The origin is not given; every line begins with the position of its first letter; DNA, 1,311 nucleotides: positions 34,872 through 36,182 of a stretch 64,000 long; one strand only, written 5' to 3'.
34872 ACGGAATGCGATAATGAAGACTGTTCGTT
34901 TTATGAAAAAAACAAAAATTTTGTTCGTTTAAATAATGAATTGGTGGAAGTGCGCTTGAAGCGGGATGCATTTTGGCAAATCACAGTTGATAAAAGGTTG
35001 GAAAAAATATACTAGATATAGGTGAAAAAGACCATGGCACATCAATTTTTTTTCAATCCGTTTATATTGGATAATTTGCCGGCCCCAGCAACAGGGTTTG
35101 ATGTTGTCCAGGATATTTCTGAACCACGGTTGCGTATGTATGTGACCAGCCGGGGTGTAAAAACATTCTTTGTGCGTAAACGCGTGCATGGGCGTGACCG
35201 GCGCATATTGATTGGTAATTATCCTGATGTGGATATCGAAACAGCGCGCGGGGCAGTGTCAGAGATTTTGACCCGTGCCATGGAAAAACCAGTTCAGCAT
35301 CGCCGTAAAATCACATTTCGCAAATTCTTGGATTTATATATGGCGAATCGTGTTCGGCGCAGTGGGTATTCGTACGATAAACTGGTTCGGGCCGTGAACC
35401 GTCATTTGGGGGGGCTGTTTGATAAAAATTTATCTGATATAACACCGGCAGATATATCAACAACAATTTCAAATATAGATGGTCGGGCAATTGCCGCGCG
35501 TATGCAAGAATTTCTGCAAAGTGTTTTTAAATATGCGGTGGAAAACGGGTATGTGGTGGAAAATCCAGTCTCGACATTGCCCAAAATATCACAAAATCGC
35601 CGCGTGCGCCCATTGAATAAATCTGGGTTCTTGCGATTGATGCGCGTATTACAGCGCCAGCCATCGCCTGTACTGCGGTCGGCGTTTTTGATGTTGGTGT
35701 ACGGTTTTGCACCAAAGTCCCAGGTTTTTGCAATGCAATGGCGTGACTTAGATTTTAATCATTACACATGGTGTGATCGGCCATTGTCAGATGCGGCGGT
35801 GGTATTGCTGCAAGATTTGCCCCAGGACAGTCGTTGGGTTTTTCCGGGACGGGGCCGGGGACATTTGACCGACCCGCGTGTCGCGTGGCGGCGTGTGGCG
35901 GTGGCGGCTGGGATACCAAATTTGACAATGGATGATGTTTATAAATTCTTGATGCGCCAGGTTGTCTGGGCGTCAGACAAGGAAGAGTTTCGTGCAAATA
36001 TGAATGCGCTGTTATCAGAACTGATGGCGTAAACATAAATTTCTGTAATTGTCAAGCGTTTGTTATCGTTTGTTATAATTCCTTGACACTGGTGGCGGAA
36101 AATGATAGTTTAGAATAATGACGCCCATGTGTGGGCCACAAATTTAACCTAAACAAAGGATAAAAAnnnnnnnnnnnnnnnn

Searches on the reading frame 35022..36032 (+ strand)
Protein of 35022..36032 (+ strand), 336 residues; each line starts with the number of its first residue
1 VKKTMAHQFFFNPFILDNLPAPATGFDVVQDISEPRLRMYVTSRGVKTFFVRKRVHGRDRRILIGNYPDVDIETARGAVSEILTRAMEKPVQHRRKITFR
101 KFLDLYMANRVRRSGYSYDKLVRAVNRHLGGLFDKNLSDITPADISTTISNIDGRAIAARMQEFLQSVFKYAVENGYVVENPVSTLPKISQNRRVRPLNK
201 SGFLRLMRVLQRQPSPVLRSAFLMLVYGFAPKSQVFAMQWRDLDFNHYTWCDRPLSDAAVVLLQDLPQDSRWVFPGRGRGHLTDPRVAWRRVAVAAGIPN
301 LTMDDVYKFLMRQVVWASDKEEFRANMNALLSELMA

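Call 4: search_protein_families(library=pfam, proteins=[window:35022-36032:+], max_evalue=1)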
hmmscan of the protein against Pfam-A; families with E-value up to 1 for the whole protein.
window:35022-36032:+ (336 aa): 3 families
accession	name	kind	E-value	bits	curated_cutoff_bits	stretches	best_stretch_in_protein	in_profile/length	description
PF13356.12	Arm-DNA-bind_3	-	9e-07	29.4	27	1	36-87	22-71/83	Arm DNA-binding domain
PF22022.2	Phage_int_M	-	9.8e-06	26.2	27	1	132-186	36-93/96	Phage integrase central domain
PF14659.12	Phage_int_SAM_3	-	0.0085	16.7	22.6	1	98-149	1-54/58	Phage integrase, N-terminal SAM-like domain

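Call 5: search_protein_families(library=phrogs, proteins=[window:35022-36032:+], max_evalue=1)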
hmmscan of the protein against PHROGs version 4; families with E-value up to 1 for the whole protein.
window:35022-36032:+ (336 aa): 4 families
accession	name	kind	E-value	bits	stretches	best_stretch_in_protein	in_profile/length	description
phrog_1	-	integration and excision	2e-29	104.3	1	30-302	111-394/611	integrase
phrog_216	-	integration and excision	2.1e-05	24.8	1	159-302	16-183/301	integrase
phrog_3423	-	unknown function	7e-05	23.8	1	36-87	30-81/157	-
phrog_7244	-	integration and excision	0.00068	20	1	96-198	72-179/263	integrase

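Call 30: search_solved_structures(query=window:35034-36032:+, max_evalue=1, show_alignments=2)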
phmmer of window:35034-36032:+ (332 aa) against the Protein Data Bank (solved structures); distinct sequences matched with E-value up to 1: 11.
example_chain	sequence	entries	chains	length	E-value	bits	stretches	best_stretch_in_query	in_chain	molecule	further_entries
5j0n_E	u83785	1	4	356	1.1e-06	31.5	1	52-248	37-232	Integrase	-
1z1g_A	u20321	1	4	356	1.1e-06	31.5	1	52-248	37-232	Integrase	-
1z1b_A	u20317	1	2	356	1.3e-06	31.3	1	52-248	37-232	Integrase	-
6een_A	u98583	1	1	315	6.2e-05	25.8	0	136-172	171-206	Designer Pentatricopeptide Protein dPPR10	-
1p7d_A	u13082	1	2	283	0.00031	23.5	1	110-248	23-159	Integrase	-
1z19_A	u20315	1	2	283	0.00036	23.3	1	110-248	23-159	Integrase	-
2kob_A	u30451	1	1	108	0.0022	20.7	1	120-186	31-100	Uncharacterized protein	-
2kkv_A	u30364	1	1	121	0.064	15.9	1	150-184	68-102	Integrase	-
8h2j_A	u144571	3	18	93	0.069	15.8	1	100-153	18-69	p26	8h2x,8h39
8ixz_A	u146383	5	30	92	0.072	15.7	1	100-153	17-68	p26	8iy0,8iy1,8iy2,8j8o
3jtz_A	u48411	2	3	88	0.2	14.2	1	33-74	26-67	Integrase | CP4-like integrase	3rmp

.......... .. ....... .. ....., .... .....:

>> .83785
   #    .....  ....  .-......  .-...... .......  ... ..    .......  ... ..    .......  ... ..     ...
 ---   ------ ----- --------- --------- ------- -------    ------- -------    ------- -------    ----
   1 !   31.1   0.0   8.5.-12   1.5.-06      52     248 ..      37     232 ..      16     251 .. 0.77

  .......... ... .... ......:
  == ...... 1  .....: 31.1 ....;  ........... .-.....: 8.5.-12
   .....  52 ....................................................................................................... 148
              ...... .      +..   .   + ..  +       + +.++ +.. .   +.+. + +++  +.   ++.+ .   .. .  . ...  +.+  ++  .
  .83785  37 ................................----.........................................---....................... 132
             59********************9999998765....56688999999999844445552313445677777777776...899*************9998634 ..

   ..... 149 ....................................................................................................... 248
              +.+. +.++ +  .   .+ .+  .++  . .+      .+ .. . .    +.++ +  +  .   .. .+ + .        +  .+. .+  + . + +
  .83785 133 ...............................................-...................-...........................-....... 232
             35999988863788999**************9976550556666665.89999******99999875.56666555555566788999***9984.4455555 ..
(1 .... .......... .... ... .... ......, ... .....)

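Call 41: search_protein_families(library=padloc, proteins=[window:35034-36032:+], max_evalue=1)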
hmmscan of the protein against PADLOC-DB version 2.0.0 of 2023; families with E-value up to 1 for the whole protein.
window:35034-36032:+ (332 aa): 0 families

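Call 42: search_protein_families(library=ncbifam, proteins=[window:35034-36032:+], max_evalue=1)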
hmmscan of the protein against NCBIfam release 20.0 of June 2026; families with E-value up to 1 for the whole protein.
window:35034-36032:+ (332 aa): 2 families
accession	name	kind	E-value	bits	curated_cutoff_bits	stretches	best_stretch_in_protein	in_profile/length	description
NF009265.0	PRK12622.1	equivalog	0.062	13.4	145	1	82-149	31-94/135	flagellar basal body rod protein FlgB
NF001399.0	PRK00283.1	subfamily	0.094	11.9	279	1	96-224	10-145/300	tyrosine recombinase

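Call 47: search_dna_similar(query=window:35034-36032:+, collection=phages, mode=protein, max_evalue=0.001, max_rows=10)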
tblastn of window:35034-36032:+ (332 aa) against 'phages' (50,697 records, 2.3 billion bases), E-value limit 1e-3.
Records with a match: 119; places in all: 119; records where one place covers at least 80% of the query: 0.
Best place of each record, by identity: <60% 119.
By first word of the organism name: Escherichia 57; Salmonella 10; Klebsiella 8; Streptococcus 6; Bacteriophage 5; Stx1a-converting 4; Enterobacteria 4; Pseudomonas 3; Lambdavirus 3; Stenotrophomonas 2; and 11 more.
By host as written in the record: - 28; Escherichia coli 26; Escherichia coli str. K-12 substr. MG1655 5; Salmonella sp. 5; Escherichia coli O157:H7 4; Pseudomonas sp. 2; Salmonella enterica 2; Escherichia coli O103:H25 strain NIPH-11060424/NVH-734 2; and 37 more.
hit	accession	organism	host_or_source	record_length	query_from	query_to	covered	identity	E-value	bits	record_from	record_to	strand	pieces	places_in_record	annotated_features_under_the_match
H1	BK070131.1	Bacteriophage sp.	Helicobacter pametensis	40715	33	280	74%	26.8%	5e-9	84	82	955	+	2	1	intS_2: putative prophage CPS-53 integrase | intA_2: integrase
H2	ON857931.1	Pseudomonas phage vB_PaeP_FBPa19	Pseudomonas sp.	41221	32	274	73%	26.1%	1e-9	66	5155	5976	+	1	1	integrase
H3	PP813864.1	Pseudomonas phage vB_PaeP_FBPa42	Pseudomonas sp.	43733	32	274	73%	26.1%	1e-9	66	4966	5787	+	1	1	integrase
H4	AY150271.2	Salmonella phage epsilon15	Salmonella enterica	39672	33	273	73%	24.7%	2e-4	49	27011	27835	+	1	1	integrase (x3)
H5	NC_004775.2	Salmonella phage epsilon15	Salmonella enterica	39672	33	273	73%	24.7%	2e-4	49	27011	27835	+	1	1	tyrosine-type recombinase/integrase | integrase (x2)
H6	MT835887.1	Bacteriophage sp.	human fecal samples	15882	47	281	71%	24.7%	8e-5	50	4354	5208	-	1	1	record has no annotation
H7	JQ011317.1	Escherichia phage TL-2011b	Escherichia coli O103:H25 strain ...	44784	33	273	73%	23.8%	2e-5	52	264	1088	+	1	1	putative integrase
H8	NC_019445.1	Escherichia phage TL-2011b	Escherichia coli O103:H25 strain ...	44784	33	273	73%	23.8%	2e-5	52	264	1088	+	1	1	integrase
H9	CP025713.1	Escherichia phage YDC107_2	Escherichia coli YCD107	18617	33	273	73%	23.8%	2e-5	52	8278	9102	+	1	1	phage integrase family protein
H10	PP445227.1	Escherichia phage EC.W1-9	Escherichia coli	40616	33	273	73%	23.8%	2e-5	52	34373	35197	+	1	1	integrase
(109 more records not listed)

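Call 50: get_annotated_region(hit=H2, flank=600)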
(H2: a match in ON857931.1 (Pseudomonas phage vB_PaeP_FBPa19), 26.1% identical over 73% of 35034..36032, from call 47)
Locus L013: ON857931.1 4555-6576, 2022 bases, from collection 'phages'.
description: Pseudomonas phage vB_PaeP_FBPa19, complete genome.
organism: Pseudomonas phage vB_PaeP_FBPa19 (NCBI taxid 2969612)
taxonomy: Viruses; Duplodnaviria; Heunggongvirae; Uroviricota; Caudoviricetes
host: Pseudomonas sp.; source: -; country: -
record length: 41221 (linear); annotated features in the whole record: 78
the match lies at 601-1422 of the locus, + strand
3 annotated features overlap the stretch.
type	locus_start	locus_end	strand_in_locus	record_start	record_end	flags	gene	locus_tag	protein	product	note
CDS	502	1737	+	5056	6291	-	-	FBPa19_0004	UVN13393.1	integrase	-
CDS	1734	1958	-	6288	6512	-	-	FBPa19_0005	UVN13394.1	hypothetical protein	-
CDS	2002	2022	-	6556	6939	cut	-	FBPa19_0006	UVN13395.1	hypothetical protein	-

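Call 51: get_annotated_region(hit=H5, flank=600)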
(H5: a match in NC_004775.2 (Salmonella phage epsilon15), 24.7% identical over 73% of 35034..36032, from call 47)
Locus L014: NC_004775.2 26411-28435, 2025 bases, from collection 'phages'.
description: Enterobacteria phage epsilon15, complete genome.
organism: Salmonella phage epsilon15 (NCBI taxid 215158)
taxonomy: Viruses; Duplodnaviria; Heunggongvirae; Uroviricota; Caudoviricetes; Uetakevirus; Uetakevirus epsilon15
host: Salmonella enterica; source: -; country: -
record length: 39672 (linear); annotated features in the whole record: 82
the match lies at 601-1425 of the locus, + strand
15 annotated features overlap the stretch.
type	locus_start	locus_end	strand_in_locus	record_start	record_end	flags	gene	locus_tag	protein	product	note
CDS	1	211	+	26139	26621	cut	-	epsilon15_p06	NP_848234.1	Rz-like spanin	one transmembrane domain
CDS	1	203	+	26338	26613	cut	-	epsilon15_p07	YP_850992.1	Rz-like spanin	similar to phiV10 rz-1-like protein in YP_512285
protein_bind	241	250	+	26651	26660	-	-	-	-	integrase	integration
protein_bind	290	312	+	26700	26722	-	-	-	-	integration host factor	IHF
protein_bind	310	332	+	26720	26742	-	-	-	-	integration host factor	IHF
protein_bind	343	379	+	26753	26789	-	-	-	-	RNaseIII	mRNA processing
protein_bind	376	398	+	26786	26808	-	-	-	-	integration host factor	IHF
stem_loop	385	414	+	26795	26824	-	-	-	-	-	rho-independent terminator; transcriptional termination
protein_bind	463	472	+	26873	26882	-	-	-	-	integrase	integration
protein_bind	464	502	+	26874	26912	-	-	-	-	RNaseIII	mRNA processing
CDS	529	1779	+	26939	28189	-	-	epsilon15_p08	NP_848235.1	tyrosine-type recombinase/integrase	HHpred: 1z1b_A Integrase; 3.80A {Enterobacteria phage lambda}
protein_bind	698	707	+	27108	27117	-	-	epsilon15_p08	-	integrase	integration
protein_bind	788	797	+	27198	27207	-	-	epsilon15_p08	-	integrase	integration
protein_bind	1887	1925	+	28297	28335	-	-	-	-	RNaseIII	mRNA processing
CDS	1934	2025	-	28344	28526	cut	-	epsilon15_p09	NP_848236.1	serotype conversion: transacetylase repressor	-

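Call 71: find_homologous_proteins(query=window:35034-36032:+, max_evalue=0.00001)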
Query window:35034-36032:+ (332 aa): 1082 proteins with E <= 0.00001 among 4955 candidates; the best 120 are listed.
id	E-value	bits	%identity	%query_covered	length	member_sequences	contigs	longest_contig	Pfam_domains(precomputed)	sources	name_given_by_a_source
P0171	3.8e-219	744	99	100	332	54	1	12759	PF22022.3,PF13356.13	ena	-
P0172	7.5e-188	642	85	100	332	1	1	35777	PF22022.3,PF13356.13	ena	-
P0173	1.2e-187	641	85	100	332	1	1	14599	PF22022.3,PF13356.13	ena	-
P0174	1.4e-187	641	85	100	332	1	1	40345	PF22022.3,PF13356.13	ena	-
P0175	1.7e-187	640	85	100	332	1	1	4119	PF22022.3,PF13356.13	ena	-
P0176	1.8e-187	640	85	100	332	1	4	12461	PF22022.3,PF13356.13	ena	-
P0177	2.0e-187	640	85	100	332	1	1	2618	PF22022.3,PF13356.13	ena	-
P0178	2.0e-187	640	85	100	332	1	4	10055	PF22022.3,PF13356.13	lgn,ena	-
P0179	2.2e-187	640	85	100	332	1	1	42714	PF22022.3,PF13356.13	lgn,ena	-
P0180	2.3e-187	640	85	100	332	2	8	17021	PF22022.3,PF13356.13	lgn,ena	-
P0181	3.1e-187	640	85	100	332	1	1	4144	PF22022.3,PF13356.13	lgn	-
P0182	3.9e-187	639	84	100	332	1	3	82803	PF22022.3,PF13356.13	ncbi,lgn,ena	-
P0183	4.1e-187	639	85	100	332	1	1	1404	PF22022.3,PF13356.13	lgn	-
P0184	4.4e-187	639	85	100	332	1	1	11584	PF22022.3,PF13356.13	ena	-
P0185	4.9e-187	639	85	100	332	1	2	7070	PF22022.3,PF13356.13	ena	-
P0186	6.4e-187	639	85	100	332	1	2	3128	PF22022.3,PF13356.13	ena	-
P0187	7.3e-187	638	84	100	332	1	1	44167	PF22022.3,PF13356.13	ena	-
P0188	7.5e-187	638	84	100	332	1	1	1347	PF22022.3,PF13356.13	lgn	-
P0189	7.5e-187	638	85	100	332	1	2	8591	PF22022.3,PF13356.13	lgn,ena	-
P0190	7.8e-187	638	85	100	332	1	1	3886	PF22022.3,PF13356.13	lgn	-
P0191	7.9e-187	638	84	100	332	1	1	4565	PF22022.3,PF13356.13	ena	-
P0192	1.3e-186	638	84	100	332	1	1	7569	PF22022.3,PF13356.13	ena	-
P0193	1.8e-186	637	84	100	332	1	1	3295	PF22022.3,PF13356.13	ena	-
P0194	1.8e-186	637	85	100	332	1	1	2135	PF22022.3,PF13356.13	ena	-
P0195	1.9e-186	637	84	100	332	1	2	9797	PF22022.3,PF13356.13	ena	-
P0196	2.1e-186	637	84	100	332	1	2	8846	PF22022.3,PF13356.13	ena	-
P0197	2.2e-186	637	84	100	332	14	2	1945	PF22022.3,PF13356.13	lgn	-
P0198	2.5e-186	637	84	100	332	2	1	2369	PF22022.3,PF13356.13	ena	-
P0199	2.7e-186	637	84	100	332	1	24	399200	PF22022.3,PF13356.13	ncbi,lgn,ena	-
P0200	2.8e-186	636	84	100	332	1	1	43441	PF22022.3,PF13356.13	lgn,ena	-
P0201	2.9e-186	636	84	100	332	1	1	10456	PF22022.3,PF13356.13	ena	-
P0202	3.1e-186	636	84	100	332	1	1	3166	PF22022.3,PF13356.13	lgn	-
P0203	4.8e-186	636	84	100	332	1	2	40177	PF22022.3,PF13356.13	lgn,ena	-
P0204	6.9e-186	635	84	100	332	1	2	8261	PF22022.3,PF13356.13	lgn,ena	-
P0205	8.4e-186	635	84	100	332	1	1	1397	PF22022.3,PF13356.13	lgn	-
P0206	8.8e-186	635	83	100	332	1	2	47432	PF22022.3,PF13356.13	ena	-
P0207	1.2e-185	634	84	100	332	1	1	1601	PF22022.3,PF13356.13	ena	-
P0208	1.4e-185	634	84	100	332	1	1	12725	PF22022.3,PF13356.13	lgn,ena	-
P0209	1.6e-185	634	84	100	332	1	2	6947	PF22022.3,PF13356.13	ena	-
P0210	2.1e-185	634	83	100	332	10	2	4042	PF22022.3,PF13356.13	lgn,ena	-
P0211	2.5e-185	633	84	100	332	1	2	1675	PF22022.3,PF13356.13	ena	-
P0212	2.5e-185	633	84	100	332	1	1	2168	PF22022.3,PF13356.13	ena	-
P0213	2.9e-185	633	84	100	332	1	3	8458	PF22022.3,PF13356.13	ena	-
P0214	3.1e-185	633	84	100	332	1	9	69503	PF22022.3,PF13356.13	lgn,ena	-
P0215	3.2e-185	633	84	100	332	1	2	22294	PF22022.3,PF13356.13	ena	-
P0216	3.5e-185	633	84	100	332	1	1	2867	PF22022.3,PF13356.13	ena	-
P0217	4.1e-185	633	84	100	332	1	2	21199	PF22022.3,PF13356.13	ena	-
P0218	4.5e-185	633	84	100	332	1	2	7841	PF22022.3,PF13356.13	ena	-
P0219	4.9e-185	632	83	100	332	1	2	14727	PF22022.3,PF13356.13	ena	-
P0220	1.7e-184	631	83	100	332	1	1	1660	PF22022.3,PF13356.13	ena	-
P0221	2.1e-184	630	83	100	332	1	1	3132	PF22022.3,PF13356.13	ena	-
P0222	7.0e-184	629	84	100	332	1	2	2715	PF22022.3,PF13356.13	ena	-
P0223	3.8e-183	626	84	100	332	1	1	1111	PF22022.3,PF13356.13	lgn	-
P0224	3.9e-181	620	82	100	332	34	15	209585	PF22022.3,PF13356.13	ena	-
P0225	2.4e-176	604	80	100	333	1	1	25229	PF22022.3,PF13356.13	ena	-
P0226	4.1e-175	600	78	100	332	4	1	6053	PF14659.13,PF22022.3,PF13356.13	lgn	-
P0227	2.0e-174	598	78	100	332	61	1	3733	PF14659.13,PF22022.3,PF13356.13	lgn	-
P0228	2.8e-174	597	77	100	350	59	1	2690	PF22022.3,PF13356.13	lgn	-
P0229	5.5e-174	596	76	100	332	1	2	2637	PF14659.13,PF22022.3,PF13356.13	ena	-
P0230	3.9e-171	587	76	100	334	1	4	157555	PF22022.3,PF13356.13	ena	-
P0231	4.2e-170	583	76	100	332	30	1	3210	PF22022.3,PF13356.13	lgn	-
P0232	4.7e-170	583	75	100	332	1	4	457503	PF22022.3,PF13356.13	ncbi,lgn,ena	-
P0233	6.0e-170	583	75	100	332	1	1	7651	PF13356.13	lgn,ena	-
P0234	8.1e-170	582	75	100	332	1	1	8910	PF13356.13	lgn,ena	-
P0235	8.3e-170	582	75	100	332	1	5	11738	PF13356.13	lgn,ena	-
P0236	1.1e-169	582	75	100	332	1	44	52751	PF13356.13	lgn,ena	-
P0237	1.1e-169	582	75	100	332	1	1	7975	PF13356.13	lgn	-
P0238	1.2e-169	582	75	100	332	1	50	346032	PF13356.13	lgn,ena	-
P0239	1.6e-169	581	75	100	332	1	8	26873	PF13356.13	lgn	-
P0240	2.4e-169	581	75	100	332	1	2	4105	PF13356.13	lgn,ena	-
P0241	2.8e-169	581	74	100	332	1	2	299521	PF13356.13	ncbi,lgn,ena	-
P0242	5.3e-169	580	74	100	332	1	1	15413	PF13356.13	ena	-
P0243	7.9e-169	579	74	100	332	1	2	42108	PF13356.13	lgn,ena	-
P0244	1.4e-168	578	74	100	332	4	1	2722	PF13356.13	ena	-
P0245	1.5e-168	578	74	100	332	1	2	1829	PF13356.13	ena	-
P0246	2.3e-168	578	75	100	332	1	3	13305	PF22022.3,PF13356.13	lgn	-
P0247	2.5e-167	574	75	100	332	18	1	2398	PF22022.3,PF13356.13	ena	-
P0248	2.9e-167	574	75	100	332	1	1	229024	PF14659.13,PF22022.3,PF13356.13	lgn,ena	-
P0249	3.1e-167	574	75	100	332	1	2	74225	PF22022.3,PF13356.13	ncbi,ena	-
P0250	3.5e-167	574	74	100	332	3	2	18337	PF22022.3,PF13356.13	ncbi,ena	-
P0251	1.0e-166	572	75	100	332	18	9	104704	PF22022.3,PF13356.13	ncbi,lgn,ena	-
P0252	1.1e-166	572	74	100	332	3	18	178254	PF22022.3,PF13356.13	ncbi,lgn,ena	-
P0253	1.3e-166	572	76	100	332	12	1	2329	PF22022.3,PF13356.13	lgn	-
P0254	1.9e-166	571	75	100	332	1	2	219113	PF22022.3,PF13356.13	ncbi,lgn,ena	-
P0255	2.0e-166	571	74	100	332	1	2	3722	PF22022.3,PF13356.13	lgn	-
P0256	2.8e-166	571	73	100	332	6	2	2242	PF22022.3,PF13356.13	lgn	-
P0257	5.9e-166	570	73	100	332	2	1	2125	PF13356.13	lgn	-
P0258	1.4e-165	568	73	100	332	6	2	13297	PF22022.3,PF13356.13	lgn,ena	-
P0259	2.3e-165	568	75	100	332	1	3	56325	PF22022.3,PF13356.13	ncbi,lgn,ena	-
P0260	3.2e-165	567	76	100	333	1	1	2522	PF22022.3,PF13356.13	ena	-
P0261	3.3e-165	567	73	100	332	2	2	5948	PF22022.3,PF13356.13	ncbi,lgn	-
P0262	4.3e-165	567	74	100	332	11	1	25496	PF14659.13,PF22022.3,PF13356.13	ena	-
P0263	6.9e-165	566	76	100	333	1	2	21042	PF22022.3,PF13356.13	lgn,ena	-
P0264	9.5e-165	566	75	100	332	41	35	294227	PF22022.3,PF13356.13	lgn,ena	-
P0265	1.1e-164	566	76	100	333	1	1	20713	PF22022.3,PF13356.13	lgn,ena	-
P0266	1.5e-164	565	76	100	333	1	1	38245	PF22022.3,PF13356.13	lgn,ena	-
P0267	1.7e-164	565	73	100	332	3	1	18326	PF22022.3,PF13356.13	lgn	-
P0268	2.2e-164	565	75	100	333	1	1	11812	PF22022.3,PF13356.13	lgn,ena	-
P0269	3.2e-164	564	74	100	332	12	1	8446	PF22022.3,PF13356.13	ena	-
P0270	3.5e-164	564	75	100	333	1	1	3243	PF22022.3,PF13356.13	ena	-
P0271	3.8e-164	564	76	100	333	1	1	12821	PF22022.3,PF13356.13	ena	-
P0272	4.0e-164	564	75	100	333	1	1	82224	PF22022.3,PF13356.13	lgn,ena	-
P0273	5.2e-164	563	75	100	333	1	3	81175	PF22022.3,PF13356.13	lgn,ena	-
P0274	9.1e-164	563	73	99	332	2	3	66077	PF22022.3,PF13356.13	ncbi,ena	-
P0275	1.0e-163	562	76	100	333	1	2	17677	PF22022.3,PF13356.13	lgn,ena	-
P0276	1.2e-163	562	75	100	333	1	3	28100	PF22022.3,PF13356.13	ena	-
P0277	1.3e-163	562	75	100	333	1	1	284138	PF22022.3,PF13356.13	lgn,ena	-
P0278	1.4e-163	562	75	100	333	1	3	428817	PF22022.3,PF13356.13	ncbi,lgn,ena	-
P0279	1.7e-163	562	75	100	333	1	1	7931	PF22022.3,PF13356.13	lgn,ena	-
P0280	1.8e-163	562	73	100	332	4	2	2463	PF22022.3,PF13356.13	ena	-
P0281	1.8e-163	562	75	100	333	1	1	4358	PF22022.3,PF13356.13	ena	-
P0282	1.9e-163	561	74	100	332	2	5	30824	PF13356.13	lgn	-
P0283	2.0e-163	561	75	100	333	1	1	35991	PF22022.3,PF13356.13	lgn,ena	-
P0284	2.1e-163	561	74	100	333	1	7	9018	PF22022.3,PF13356.13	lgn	-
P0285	2.2e-163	561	75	100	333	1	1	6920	PF22022.3,PF13356.13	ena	-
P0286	2.3e-163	561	75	100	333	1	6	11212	PF22022.3,PF13356.13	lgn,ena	-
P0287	2.3e-163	561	74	100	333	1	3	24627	PF22022.3,PF13356.13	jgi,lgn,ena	jgi:integrase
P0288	3.0e-163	561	74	100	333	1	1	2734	PF22022.3,PF13356.13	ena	-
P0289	3.1e-163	561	75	100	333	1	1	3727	PF22022.3,PF13356.13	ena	-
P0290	3.2e-163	561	75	100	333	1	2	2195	PF22022.3,PF13356.13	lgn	-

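Call 72: find_encoding_contigs(protein=P0224, flank=5000, max_places=4)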
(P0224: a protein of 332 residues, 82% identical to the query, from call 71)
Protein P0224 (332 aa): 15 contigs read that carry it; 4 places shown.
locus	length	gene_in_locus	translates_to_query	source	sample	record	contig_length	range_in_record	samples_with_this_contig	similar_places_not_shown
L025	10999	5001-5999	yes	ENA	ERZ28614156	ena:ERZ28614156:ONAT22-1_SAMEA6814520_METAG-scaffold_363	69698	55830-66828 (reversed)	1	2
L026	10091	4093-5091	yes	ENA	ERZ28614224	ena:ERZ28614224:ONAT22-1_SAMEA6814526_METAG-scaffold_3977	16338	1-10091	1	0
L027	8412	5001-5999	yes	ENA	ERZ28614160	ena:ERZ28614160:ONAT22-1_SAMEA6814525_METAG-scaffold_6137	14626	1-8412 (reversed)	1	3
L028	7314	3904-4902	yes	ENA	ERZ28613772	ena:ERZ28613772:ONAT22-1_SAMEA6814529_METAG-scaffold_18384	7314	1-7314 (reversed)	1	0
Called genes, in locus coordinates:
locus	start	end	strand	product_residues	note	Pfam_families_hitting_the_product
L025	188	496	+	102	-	PF01541:GIY-YIG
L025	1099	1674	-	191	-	PF09335:VTT_dom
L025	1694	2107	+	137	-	PF02033:RBFA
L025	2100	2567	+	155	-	PF00583:Acetyltransf_1, PF13673:Acetyltransf_10, PF13508:Acetyltransf_7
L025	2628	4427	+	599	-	PF00009:GTP_EFTU, PF03144:GTP_EFTU_D2, PF00679:EFG_C, PF06421:LepA_C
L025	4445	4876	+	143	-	-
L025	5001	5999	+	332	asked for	PF13356:Arm-DNA-bind_3 (weak), PF22022:Phage_int_M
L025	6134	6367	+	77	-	PF14573:PP-binding_2 (weak), PF00550:PP-binding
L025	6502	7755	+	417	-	PF00109:ketoacyl-synt, PF00108:Thiolase_N (faint), PF02801:Ketoacyl-synt_C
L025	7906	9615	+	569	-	-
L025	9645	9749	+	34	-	-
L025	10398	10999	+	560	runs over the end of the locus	PF00501:AMP-binding, PF13193:AMP-binding_C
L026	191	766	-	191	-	PF09335:VTT_dom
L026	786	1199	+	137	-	PF02033:RBFA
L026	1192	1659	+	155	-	PF00583:Acetyltransf_1, PF13673:Acetyltransf_10, PF13508:Acetyltransf_7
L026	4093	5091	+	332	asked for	PF13356:Arm-DNA-bind_3 (weak), PF22022:Phage_int_M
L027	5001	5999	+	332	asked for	PF13356:Arm-DNA-bind_3 (weak), PF22022:Phage_int_M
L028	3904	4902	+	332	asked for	PF13356:Arm-DNA-bind_3 (weak), PF22022:Phage_int_M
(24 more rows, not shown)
